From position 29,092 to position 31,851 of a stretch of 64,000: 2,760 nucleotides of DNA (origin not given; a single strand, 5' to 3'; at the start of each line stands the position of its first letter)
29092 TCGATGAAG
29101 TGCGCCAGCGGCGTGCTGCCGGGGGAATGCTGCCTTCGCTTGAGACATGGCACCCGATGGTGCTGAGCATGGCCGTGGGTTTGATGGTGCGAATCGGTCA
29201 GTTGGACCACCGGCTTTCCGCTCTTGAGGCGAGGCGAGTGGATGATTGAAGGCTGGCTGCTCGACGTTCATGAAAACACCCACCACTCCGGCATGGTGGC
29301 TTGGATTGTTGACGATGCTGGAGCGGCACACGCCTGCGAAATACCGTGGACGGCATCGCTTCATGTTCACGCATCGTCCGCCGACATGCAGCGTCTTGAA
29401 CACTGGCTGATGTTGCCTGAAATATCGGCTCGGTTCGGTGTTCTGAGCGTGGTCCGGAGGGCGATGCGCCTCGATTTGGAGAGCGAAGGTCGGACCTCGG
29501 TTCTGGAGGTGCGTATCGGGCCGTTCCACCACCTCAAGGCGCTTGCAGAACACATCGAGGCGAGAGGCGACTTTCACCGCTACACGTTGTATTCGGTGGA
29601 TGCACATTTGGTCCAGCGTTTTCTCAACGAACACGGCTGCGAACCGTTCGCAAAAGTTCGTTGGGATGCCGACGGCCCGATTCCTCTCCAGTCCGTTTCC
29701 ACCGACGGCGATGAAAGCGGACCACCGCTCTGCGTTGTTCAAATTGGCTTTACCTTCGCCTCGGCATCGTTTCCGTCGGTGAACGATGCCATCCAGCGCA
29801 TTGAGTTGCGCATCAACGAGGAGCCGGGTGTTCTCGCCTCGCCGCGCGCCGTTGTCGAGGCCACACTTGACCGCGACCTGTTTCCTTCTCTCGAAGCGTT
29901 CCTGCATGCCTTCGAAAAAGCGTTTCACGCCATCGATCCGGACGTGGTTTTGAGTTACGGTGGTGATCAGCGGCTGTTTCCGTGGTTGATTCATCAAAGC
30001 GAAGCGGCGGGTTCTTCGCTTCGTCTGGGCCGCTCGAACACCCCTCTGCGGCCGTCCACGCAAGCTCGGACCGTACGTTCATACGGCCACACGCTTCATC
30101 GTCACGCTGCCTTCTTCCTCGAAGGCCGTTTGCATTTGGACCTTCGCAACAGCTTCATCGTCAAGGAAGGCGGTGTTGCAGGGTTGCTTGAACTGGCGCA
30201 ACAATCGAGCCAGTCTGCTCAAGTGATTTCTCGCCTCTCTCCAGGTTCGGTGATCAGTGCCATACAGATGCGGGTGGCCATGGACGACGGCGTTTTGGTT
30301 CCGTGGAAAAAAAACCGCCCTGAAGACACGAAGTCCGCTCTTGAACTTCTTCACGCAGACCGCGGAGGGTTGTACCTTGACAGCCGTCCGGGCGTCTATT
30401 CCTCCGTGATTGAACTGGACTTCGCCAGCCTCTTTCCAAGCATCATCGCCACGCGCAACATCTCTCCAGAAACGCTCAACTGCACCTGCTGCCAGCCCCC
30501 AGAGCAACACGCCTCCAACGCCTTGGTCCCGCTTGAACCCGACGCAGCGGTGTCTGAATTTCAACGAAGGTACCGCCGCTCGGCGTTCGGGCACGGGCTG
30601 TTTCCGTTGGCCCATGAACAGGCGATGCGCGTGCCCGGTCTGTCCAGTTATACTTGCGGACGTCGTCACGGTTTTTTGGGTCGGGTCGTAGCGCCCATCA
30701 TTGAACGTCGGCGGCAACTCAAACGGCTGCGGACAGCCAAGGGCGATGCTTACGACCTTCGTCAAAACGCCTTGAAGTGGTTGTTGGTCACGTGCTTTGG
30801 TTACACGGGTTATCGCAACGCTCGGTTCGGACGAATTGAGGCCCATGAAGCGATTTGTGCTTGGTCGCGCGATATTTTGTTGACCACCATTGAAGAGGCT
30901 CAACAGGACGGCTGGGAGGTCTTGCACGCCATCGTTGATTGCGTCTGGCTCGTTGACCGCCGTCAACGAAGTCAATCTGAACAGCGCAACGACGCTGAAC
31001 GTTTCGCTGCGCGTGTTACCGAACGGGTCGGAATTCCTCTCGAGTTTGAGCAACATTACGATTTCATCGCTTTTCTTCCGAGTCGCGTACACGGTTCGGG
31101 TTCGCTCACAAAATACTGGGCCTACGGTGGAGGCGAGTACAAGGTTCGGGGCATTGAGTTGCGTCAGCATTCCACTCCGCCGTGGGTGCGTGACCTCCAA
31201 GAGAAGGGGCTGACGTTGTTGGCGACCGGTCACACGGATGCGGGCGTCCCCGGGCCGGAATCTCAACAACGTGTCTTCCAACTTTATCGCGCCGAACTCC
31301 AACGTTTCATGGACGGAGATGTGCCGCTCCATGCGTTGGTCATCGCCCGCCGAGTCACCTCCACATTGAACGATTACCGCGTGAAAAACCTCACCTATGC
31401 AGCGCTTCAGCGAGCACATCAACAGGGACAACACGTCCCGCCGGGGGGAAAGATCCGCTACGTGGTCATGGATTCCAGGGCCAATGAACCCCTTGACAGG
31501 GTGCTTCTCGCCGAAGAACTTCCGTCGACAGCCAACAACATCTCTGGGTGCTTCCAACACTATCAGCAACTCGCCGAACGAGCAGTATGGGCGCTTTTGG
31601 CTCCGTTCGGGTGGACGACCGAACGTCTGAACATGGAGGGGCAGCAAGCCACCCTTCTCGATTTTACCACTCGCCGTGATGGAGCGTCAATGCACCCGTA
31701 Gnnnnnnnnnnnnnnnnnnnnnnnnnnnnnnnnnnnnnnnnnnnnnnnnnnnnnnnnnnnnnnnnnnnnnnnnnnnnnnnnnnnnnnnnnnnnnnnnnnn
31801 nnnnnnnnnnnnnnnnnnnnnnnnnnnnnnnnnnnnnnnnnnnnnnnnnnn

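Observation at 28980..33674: Candidate archaeal translesion/mutagenesis cassette: small ORF - exo-degenerate PolB - RecA-fold protein with dead P-loop - DinB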

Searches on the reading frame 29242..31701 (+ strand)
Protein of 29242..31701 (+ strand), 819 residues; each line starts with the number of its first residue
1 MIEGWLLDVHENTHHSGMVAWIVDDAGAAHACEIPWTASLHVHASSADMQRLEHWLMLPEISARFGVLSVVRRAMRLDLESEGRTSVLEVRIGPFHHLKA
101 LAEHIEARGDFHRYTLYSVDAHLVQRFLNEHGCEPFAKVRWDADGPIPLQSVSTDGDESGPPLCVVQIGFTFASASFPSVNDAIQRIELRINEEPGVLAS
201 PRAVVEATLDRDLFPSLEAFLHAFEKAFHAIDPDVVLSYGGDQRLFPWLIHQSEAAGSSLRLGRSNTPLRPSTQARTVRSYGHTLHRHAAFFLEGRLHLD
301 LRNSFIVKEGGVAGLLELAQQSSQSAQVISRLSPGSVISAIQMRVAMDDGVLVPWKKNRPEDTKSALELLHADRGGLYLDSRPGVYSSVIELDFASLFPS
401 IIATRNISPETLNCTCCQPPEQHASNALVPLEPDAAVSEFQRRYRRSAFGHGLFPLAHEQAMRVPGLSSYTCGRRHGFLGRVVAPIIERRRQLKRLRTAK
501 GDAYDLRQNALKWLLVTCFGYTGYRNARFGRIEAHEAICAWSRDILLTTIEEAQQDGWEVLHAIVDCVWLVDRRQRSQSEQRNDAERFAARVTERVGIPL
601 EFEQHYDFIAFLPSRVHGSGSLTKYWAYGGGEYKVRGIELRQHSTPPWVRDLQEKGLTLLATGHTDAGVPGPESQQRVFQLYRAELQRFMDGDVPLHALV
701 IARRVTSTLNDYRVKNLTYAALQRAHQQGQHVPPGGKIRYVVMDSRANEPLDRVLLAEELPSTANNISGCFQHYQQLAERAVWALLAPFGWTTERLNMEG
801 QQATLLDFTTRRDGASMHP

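Call 3: search_protein_families(library=pfam, proteins=[window:29242-31701:+], max_evalue=1)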
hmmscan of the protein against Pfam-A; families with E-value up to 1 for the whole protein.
window:29242-31701:+ (819 aa): 2 families
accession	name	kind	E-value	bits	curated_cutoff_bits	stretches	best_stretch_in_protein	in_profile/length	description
PF00136.26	DNA_pol_B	-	1.3e-22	80.7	23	1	344-758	21-423/453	DNA polymerase family B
PF03104.25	DNA_pol_B_exo1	-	0.089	12.6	23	1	213-303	139-226/242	DNA polymerase family B, exonuclease domain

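Call 4: search_protein_families(library=ncbifam, proteins=[window:29242-31701:+], max_evalue=1)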
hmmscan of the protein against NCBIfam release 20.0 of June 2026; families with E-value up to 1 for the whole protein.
window:29242-31701:+ (819 aa): 9 families
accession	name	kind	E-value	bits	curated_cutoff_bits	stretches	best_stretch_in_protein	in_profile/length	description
NF004418.0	PRK05761.1-4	subfamily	1.8e-117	393.4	692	2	458-798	367-702/717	type B DNA-directed DNA polymerase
NF004416.0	PRK05761.1-2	equivalog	6.3e-109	365.2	516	2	474-747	361-617/665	type B DNA-directed DNA polymerase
NF004417.0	PRK05761.1-3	equivalog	3.2e-23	81.6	780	2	460-743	532-807/858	DNA-directed DNA polymerase I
TIGR00592.1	pol2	superfamily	6.3e-19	67.5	239.95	2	476-767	859-1155/1176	DNA polymerase (pol2)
NF004419.0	PRK05761.1-5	equivalog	6.1e-17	60.9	1285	2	458-746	609-879/932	DNA-directed DNA polymerase I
NF004421.0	PRK05762.1-2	equivalog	1e-16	60.4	570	2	373-596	411-588/795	DNA polymerase II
NF004422.0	PRK05762.1-4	equivalog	1.6e-13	49.9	1103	2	372-425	402-455/789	DNA polymerase II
NF004415.0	PRK05761.1-1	equivalog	2e-13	49.2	1289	2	374-421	495-542/883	DNA-directed DNA polymerase I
NF004420.0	PRK05762.1-1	equivalog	5.7e-11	41.8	1435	1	371-427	397-453/783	DNA polymerase II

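Call 21: find_related_loci(query=window:29242-31701:+, collection=genome_contigs, flank=7000)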
Query window:29242-31701:+ (819 aa) in genome_contigs; peptide patterns used: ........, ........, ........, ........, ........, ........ (x = any residue, [..] = any of these).
165 stretches matched a pattern; 39 encode a relative of the query (tblastn E <= 1e-3); 38 distinct loci.
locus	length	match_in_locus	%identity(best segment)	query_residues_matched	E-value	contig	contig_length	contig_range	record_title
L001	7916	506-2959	83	1-819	0e+0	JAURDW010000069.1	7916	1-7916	MAG: Poseidonia sp. isolate SFB_34D_50_17 NODE_69_length_7916_cov_4.353489, whole genome shotgun sequence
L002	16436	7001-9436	72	1-812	0e+0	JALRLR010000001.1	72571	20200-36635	MAG: Poseidonia sp. isolate JJ.4 NODE_1_length_72571_cov_9.115347, whole genome shotgun sequence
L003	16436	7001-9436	72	1-812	0e+0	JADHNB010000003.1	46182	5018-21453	MAG: Poseidonia sp. isolate BS301-5m-G57 BS301-5m-C863, whole genome shotgun sequence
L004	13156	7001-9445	69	3-817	0e+0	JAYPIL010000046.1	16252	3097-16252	MAG: Poseidonia sp. isolate 139577_S178_maxbin_bins.tsv.038 NODE_3575_length_16252_cov_7.839723, whole genome shotgun se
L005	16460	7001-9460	70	1-819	0e+0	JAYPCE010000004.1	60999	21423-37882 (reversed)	MAG: Poseidonia sp. isolate 139581_S182_metabat_bins_sens.tsv.102 NODE_376_length_60999_cov_9.603685, whole genome shotg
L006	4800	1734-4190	66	1-818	0e+0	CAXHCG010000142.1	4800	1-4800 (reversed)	MAG TPA_asm: uncultured Candidatus Poseidoniales archaeon isolate SRR12479975_maxbin2_4 genome assembly, contig: ERZ4874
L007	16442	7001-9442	67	1-813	0e+0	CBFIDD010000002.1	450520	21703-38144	MAG: Poseidonia sp. isolate Co_bin_387_strict genome assembly, contig: Co_bin_387_strict_c2, whole genome shotgun sequen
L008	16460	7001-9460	66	1-819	0e+0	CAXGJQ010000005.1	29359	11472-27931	MAG TPA_asm: uncultured Candidatus Poseidoniales archaeon isolate ERR315856_concoct_3 genome assembly, contig: ERZ677869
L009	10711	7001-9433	67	1-809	0e+0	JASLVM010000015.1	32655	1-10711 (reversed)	MAG: Poseidonia sp. isolate ETNP17_MAG_14 NODE_15_length_32655_cov_8.776352, whole genome shotgun sequence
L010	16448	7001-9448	66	1-815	0e+0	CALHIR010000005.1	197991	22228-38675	MAG: Candidatus Poseidoniaceae archaeon isolate S1_Bin_MAXBIN__140_1 genome assembly, contig: c_000000509536, whole geno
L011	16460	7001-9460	65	1-819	0e+0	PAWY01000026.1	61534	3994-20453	MAG: Methanobacteriota archaeon isolate SAT1329 159363, whole genome shotgun sequence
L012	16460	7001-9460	65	1-819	0e+0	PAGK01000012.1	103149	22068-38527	MAG: Methanobacteriota archaeon isolate MED790 39394, whole genome shotgun sequence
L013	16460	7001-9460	65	1-819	0e+0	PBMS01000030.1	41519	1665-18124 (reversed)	MAG: Methanobacteriota archaeon isolate SP207 MHASMcontig_389554, whole genome shotgun sequence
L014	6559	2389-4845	63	1-818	0e+0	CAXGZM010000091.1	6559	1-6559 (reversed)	MAG TPA_asm: uncultured euryarchaeote isolate SRR12479814_binner13_Refined_2 genome assembly, contig: ERZ4874012.783, wh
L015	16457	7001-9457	64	1-819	0e+0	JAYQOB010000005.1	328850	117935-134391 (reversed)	MAG: Candidatus Poseidoniales archaeon isolate SD4486_NP_concoct_bins.tsv.099_sub contig_7005_pilon, whole genome shotgu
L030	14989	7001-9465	83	1-819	0e+0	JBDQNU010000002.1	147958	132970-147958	MAG: Poseidonia sp. isolate SFB_27S_18Nov15_50_19 NODE_2_length_147958_cov_10.184688, whole genome shotgun sequence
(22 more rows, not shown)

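Call 43: find_homologous_proteins(query=window:29242-31698:+, max_evalue=0.00001)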
Query window:29242-31698:+ (819 aa): 659 proteins with E <= 0.00001 among 8000 candidates; the best 120 are listed.
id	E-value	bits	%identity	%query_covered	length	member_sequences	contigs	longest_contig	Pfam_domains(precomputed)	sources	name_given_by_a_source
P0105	0.0e+0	1892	100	100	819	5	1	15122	PF00136.27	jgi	jgi:DNA polymerase I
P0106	0.0e+0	1573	83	100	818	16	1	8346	PF00136.27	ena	-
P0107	0.0e+0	1555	82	100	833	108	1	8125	PF00136.27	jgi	-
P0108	0.0e+0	1358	72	99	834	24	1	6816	PF00136.27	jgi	jgi:DNA polymerase I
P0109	0.0e+0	1325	69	100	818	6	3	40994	PF00136.27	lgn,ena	-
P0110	0.0e+0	1310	69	100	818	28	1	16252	PF00136.27,PF03104.26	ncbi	-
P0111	0.0e+0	1304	69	99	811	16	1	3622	PF00136.27,PF03104.26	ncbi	-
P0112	0.0e+0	1304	70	100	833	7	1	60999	PF00136.27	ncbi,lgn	-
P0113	0.0e+0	1297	70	99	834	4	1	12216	PF00136.27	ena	-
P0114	0.0e+0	1293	69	99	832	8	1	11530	PF00136.27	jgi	jgi:DNA polymerase elongation subunit (family B)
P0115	0.0e+0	1293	69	100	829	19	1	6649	PF00136.27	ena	-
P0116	0.0e+0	1254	68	100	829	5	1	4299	PF00136.27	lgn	-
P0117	0.0e+0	1242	67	100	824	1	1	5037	PF00136.27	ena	-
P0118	0.0e+0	1229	67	99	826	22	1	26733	PF00136.27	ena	-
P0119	0.0e+0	1226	67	100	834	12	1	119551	PF00136.27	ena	-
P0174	4.5e-259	880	52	99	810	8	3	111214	PF00136.27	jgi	jgi:DNA polymerase I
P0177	6.5e-257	873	52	99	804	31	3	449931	PF00136.27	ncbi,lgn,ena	-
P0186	4.2e-253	860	51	99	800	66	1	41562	PF00136.27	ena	-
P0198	1.4e-245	835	48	100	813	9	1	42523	PF00136.27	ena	-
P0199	1.4e-245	835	48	99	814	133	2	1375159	PF00136.27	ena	-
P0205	9.1e-245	833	49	99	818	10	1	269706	PF00136.27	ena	-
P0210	2.2e-244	831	49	99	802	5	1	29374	PF00136.27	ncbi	-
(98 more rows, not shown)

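Call 44: find_encoding_contigs(protein=P0199, flank=8000, max_places=2)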
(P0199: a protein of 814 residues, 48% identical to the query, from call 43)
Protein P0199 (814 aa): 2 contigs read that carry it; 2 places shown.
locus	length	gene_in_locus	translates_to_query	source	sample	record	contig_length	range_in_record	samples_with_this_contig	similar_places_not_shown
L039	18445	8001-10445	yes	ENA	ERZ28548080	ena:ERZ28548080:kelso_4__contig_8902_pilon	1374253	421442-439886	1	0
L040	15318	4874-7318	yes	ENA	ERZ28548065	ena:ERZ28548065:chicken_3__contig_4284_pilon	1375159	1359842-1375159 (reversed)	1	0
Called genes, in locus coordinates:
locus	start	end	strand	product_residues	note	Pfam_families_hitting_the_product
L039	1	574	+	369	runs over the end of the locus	PF10994:DUF2817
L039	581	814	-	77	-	-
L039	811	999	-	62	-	-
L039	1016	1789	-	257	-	-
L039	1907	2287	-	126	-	-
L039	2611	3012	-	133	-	-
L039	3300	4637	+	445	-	PF00232:Glyco_hydro_1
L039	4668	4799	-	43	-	-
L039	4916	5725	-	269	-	PF19420:DDAH_eukar, PF02274:ADI (faint)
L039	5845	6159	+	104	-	-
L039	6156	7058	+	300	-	PF04389:Peptidase_M28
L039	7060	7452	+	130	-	-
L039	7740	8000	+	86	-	PF26485:DUF8156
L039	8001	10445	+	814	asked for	PF00136:DNA_pol_B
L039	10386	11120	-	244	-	-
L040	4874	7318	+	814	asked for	PF00136:DNA_pol_B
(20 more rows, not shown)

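Call 45: find_encoding_contigs(protein=P0177, flank=8000, max_places=2)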
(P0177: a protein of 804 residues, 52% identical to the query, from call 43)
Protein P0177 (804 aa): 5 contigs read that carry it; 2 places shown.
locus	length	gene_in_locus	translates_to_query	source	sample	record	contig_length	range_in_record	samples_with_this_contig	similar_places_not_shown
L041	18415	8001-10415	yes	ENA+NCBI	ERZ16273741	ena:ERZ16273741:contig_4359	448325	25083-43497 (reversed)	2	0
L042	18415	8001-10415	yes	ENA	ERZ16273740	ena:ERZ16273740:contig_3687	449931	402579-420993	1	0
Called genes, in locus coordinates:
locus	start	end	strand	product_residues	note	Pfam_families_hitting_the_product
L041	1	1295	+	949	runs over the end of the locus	PF01411:tRNA-synt_2c, PF07973:tRNA_SAD, PF02272:DHHA1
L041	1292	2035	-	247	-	PF00293:NUDIX, PF14815:NUDIX_4 (weak)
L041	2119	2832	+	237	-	PF00753:Lactamase_B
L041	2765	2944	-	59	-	-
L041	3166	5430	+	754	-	PF00082:Peptidase_S8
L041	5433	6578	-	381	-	-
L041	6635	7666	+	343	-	PF00389:2-Hacid_dh, PF02826:2-Hacid_dh_C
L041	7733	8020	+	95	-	PF26485:DUF8156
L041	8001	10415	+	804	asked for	PF00136:DNA_pol_B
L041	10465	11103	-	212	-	-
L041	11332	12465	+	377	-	PF00817:IMS, PF11799:IMS_C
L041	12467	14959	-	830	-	PF00133:tRNA-synt_1, PF09334:tRNA-synt_1g, PF08264:Anticodon_1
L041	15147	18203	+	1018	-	PF03176:MMPL, PF12349:Sterol-sensing (weak), PF03176:MMPL (weak)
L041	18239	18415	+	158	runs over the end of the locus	PF01878:EVE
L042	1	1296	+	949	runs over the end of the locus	PF01411:tRNA-synt_2c, PF07973:tRNA_SAD, PF02272:DHHA1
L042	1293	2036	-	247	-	PF00293:NUDIX, PF14815:NUDIX_4 (weak)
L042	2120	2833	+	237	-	PF00753:Lactamase_B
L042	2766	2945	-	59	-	-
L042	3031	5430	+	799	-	PF00082:Peptidase_S8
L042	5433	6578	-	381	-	-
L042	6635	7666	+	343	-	PF00389:2-Hacid_dh, PF02826:2-Hacid_dh_C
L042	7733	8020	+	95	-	PF26485:DUF8156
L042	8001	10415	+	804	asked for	PF00136:DNA_pol_B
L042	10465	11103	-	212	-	-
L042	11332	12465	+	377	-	PF00817:IMS, PF11799:IMS_C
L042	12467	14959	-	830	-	PF00133:tRNA-synt_1, PF09334:tRNA-synt_1g, PF08264:Anticodon_1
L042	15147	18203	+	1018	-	PF03176:MMPL, PF12349:Sterol-sensing (weak), PF03176:MMPL (weak)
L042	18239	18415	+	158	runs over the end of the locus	PF01878:EVE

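Call 47: find_encoding_contigs(protein=P0205, flank=8000, max_places=1)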
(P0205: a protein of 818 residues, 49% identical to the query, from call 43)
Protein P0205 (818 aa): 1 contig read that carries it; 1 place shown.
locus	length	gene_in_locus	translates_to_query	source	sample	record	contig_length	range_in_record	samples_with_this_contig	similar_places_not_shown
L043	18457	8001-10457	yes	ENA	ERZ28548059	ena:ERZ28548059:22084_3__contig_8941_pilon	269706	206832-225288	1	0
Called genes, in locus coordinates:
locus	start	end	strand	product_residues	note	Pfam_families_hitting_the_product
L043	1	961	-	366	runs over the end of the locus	PF00355:Rieske, PF00848:Ring_hydroxyl_A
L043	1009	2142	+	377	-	PF10994:DUF2817, PF24827:AstE_AspA_cat (faint)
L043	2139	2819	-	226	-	-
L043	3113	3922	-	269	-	PF19420:DDAH_eukar, PF02274:ADI (faint)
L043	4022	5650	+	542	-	PF04389:Peptidase_M28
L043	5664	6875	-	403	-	-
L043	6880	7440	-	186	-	-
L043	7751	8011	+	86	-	PF26485:DUF8156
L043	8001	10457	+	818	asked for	PF00136:DNA_pol_B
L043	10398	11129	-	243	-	PF08423:Rad51 (weak)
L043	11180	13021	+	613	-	PF04389:Peptidase_M28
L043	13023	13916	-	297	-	PF02163:Peptidase_M50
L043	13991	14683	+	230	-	-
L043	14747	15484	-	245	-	PF01411:tRNA-synt_2c, PF07973:tRNA_SAD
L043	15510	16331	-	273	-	PF13507:GATase_5, PF01965:DJ-1_PfpI (weak), PF07685:GATase_3 (faint)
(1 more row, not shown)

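Call 48: find_encoding_contigs(protein=P0174, flank=8000, max_places=1)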
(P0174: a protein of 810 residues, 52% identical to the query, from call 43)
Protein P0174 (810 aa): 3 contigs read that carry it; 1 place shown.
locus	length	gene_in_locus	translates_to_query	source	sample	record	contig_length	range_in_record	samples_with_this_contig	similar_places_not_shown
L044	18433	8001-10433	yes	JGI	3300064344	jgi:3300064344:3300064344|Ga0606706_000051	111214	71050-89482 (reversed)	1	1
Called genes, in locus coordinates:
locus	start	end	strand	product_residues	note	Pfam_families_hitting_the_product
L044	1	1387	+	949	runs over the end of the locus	PF01411:tRNA-synt_2c, PF07973:tRNA_SAD, PF02272:DHHA1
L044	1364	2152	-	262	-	PF14815:NUDIX_4 (faint), PF00293:NUDIX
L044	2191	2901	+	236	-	PF00753:Lactamase_B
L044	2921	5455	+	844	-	PF00082:Peptidase_S8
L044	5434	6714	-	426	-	-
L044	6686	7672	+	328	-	PF00389:2-Hacid_dh, PF02826:2-Hacid_dh_C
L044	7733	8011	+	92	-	PF26485:DUF8156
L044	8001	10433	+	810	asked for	PF00136:DNA_pol_B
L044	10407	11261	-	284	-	-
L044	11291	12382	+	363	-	PF00817:IMS, PF11799:IMS_C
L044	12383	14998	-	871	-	PF00133:tRNA-synt_1, PF09334:tRNA-synt_1g, PF08264:Anticodon_1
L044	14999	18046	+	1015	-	PF03176:MMPL, PF12349:Sterol-sensing (weak)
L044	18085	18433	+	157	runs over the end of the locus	PF01878:EVE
